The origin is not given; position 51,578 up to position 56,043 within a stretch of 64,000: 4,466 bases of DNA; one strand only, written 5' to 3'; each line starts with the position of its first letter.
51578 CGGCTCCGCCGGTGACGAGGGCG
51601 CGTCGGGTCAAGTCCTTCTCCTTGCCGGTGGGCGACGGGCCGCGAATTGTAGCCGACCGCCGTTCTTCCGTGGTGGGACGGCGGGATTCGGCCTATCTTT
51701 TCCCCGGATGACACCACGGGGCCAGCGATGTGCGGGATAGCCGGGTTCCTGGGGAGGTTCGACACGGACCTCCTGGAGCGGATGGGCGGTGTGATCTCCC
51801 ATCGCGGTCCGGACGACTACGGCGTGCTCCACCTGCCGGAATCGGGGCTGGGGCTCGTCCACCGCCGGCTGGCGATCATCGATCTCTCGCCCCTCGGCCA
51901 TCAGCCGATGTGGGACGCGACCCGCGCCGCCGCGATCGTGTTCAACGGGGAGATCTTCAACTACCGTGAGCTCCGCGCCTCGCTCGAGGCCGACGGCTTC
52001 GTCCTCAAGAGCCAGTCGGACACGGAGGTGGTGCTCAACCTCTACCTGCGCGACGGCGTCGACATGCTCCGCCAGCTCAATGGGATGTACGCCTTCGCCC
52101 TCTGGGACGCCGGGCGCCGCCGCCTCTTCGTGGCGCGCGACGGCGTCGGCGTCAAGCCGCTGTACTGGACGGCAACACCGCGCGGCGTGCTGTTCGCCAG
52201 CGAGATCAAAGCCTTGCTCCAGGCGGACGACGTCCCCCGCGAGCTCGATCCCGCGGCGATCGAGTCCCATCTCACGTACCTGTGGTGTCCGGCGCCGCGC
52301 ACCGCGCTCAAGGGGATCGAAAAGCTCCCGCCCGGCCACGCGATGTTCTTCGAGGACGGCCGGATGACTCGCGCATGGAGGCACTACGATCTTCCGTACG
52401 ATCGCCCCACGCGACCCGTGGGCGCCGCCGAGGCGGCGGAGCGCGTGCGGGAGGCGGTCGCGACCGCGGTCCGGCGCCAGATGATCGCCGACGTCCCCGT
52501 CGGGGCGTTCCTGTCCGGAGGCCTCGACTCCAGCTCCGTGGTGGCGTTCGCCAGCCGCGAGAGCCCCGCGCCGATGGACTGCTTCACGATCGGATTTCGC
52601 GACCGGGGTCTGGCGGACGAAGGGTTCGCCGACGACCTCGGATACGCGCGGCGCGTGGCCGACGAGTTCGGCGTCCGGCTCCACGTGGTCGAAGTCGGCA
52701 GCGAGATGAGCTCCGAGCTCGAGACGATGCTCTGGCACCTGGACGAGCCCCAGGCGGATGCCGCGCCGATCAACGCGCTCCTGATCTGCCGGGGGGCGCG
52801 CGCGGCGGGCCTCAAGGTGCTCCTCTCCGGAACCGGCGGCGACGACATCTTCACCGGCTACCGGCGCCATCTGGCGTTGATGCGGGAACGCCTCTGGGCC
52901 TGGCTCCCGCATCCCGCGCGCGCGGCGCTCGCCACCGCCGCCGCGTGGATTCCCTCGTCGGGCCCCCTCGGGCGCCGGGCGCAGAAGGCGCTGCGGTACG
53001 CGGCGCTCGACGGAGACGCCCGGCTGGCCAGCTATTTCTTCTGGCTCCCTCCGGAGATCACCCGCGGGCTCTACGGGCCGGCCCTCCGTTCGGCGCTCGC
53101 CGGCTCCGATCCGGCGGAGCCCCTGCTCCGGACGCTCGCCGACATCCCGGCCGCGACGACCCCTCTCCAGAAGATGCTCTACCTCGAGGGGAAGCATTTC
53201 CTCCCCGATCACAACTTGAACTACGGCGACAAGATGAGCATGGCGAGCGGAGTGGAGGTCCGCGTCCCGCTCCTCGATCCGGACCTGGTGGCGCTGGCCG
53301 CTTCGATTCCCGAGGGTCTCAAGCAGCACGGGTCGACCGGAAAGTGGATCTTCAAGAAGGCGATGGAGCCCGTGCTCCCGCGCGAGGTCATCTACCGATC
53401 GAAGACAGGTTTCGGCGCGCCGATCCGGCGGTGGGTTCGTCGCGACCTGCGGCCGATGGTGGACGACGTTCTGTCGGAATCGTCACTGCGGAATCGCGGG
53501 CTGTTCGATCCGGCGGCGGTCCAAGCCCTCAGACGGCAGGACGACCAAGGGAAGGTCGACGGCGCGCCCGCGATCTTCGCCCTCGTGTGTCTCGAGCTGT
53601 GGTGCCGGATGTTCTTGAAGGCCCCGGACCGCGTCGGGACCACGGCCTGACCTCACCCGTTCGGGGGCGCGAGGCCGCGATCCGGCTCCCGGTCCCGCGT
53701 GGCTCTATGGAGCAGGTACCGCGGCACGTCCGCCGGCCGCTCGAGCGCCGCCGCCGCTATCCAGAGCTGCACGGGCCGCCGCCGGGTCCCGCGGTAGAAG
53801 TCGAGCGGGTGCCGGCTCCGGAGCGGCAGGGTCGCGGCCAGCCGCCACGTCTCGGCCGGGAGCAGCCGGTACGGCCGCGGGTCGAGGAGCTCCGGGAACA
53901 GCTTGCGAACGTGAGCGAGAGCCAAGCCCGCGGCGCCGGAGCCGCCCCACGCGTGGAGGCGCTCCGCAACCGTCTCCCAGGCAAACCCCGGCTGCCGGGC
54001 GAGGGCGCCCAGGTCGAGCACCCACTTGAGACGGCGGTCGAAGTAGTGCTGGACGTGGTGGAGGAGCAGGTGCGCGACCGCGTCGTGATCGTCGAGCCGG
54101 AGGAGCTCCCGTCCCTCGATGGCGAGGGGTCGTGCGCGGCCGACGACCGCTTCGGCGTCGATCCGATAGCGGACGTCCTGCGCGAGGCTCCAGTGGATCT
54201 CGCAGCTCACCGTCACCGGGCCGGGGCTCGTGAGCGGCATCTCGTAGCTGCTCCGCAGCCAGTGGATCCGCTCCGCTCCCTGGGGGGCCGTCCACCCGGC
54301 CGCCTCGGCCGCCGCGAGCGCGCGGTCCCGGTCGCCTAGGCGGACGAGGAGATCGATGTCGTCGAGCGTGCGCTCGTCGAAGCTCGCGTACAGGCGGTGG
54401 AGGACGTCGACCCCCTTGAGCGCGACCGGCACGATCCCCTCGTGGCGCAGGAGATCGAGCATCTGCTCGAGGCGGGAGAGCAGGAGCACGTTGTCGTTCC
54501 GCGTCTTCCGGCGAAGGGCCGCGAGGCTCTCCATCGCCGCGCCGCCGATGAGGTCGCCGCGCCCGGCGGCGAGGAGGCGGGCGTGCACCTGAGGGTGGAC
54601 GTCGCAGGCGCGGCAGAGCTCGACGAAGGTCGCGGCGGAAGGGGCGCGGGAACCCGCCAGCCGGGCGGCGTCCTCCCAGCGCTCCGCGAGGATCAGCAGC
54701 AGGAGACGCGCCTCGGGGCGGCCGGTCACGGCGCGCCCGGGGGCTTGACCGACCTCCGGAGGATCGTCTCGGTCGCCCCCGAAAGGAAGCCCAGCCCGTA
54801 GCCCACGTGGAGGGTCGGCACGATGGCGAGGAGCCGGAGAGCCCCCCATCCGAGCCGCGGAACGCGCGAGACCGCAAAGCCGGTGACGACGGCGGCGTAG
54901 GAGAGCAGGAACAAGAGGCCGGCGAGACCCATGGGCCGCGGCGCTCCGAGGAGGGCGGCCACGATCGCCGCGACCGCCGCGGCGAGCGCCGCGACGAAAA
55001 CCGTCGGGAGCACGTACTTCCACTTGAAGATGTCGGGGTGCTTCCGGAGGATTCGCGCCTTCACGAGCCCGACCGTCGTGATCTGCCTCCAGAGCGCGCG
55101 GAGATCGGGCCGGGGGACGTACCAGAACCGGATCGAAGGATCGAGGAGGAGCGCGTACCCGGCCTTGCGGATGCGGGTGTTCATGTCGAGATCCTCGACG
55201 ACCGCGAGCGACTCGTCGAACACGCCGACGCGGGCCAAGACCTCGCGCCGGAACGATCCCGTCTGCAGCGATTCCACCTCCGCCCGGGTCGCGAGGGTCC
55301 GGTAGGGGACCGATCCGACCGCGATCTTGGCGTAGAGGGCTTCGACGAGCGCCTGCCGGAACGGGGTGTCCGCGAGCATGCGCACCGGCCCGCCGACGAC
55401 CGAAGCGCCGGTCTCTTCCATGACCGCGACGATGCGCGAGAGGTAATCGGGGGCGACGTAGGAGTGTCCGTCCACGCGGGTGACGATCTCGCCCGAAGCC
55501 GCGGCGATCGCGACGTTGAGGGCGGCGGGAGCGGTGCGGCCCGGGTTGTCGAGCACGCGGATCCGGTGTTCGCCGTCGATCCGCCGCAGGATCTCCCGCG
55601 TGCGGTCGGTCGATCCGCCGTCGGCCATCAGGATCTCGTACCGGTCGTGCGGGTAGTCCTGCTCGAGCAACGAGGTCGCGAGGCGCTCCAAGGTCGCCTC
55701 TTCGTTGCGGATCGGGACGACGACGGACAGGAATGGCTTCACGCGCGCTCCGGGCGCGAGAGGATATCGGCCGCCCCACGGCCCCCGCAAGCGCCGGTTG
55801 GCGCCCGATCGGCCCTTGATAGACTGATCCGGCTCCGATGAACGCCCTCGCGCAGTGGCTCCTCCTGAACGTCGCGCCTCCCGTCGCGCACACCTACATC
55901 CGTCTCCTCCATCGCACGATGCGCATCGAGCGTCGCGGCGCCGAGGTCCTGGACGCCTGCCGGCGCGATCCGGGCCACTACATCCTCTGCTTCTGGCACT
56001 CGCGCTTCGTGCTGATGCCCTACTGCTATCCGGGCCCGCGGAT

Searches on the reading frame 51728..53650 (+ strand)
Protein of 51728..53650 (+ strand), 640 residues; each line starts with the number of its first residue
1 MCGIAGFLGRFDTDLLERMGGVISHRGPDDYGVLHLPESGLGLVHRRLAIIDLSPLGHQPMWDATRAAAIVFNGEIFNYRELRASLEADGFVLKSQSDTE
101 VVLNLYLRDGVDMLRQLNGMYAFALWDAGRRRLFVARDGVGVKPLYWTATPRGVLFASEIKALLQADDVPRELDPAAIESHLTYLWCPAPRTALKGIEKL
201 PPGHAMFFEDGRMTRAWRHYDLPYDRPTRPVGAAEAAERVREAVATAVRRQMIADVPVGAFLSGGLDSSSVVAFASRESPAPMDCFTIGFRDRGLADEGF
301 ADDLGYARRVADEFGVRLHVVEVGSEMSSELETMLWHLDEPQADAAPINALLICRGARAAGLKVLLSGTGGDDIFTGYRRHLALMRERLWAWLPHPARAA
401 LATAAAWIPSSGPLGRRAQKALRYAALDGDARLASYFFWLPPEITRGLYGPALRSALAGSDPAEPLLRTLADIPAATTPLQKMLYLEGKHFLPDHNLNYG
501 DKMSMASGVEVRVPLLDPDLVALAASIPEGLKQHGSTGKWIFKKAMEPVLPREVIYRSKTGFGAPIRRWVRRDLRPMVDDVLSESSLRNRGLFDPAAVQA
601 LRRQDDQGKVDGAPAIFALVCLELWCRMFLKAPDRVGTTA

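Call 25: search_protein_families(library=pfam, proteins=[window:51728-53650:+], max_evalue=0.00001)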
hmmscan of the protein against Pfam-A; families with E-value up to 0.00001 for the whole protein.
window:51728-53650:+ (640 aa): 4 families
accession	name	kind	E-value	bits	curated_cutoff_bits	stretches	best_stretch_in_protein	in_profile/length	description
PF00733.27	Asn_synthase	-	1.2e-91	308.4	21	1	240-626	2-353/354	Asparagine synthase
PF13537.11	GATase_7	-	1.5e-42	144.9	25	1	45-165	1-123/123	Glutamine amidotransferase domain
PF13522.11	GATase_6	-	9.3e-39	132.9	27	1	28-159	1-130/130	Glutamine amidotransferase domain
PF12481.13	DUF3700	-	2.2e-06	27.8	27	1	112-165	124-177/228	Aluminium induced protein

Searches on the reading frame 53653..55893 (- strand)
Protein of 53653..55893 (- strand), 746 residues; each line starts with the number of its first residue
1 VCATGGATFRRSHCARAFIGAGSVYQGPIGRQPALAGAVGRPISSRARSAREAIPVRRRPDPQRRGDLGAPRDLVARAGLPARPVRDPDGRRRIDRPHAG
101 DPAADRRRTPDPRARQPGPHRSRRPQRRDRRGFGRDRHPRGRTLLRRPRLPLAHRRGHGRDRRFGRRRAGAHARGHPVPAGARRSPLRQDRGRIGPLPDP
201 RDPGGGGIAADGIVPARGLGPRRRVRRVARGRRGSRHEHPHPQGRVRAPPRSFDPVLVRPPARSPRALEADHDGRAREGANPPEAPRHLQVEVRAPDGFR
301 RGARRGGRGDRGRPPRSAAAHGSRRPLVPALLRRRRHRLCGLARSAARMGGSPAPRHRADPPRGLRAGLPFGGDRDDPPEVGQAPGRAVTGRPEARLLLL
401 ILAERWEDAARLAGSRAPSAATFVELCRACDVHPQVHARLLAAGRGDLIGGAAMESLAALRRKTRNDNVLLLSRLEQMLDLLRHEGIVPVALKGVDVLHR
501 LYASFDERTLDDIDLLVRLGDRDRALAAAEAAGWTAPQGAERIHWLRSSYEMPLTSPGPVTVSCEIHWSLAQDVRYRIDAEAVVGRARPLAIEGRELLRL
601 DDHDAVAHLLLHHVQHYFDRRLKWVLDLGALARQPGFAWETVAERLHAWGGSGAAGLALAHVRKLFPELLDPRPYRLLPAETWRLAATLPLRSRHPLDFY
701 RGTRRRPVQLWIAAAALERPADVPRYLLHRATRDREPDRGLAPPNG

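Call 25: search_protein_families(library=pfam, proteins=[window:53653-55893:-], max_evalue=0.00001)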
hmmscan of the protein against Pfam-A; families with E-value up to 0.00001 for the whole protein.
window:53653-55893:- (746 aa): 1 family
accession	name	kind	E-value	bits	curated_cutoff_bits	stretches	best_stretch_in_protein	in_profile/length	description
PF14907.12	NTP_transf_5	-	1.9e-37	129.6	31.2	1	422-667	7-249/249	Uncharacterised nucleotidyltransferase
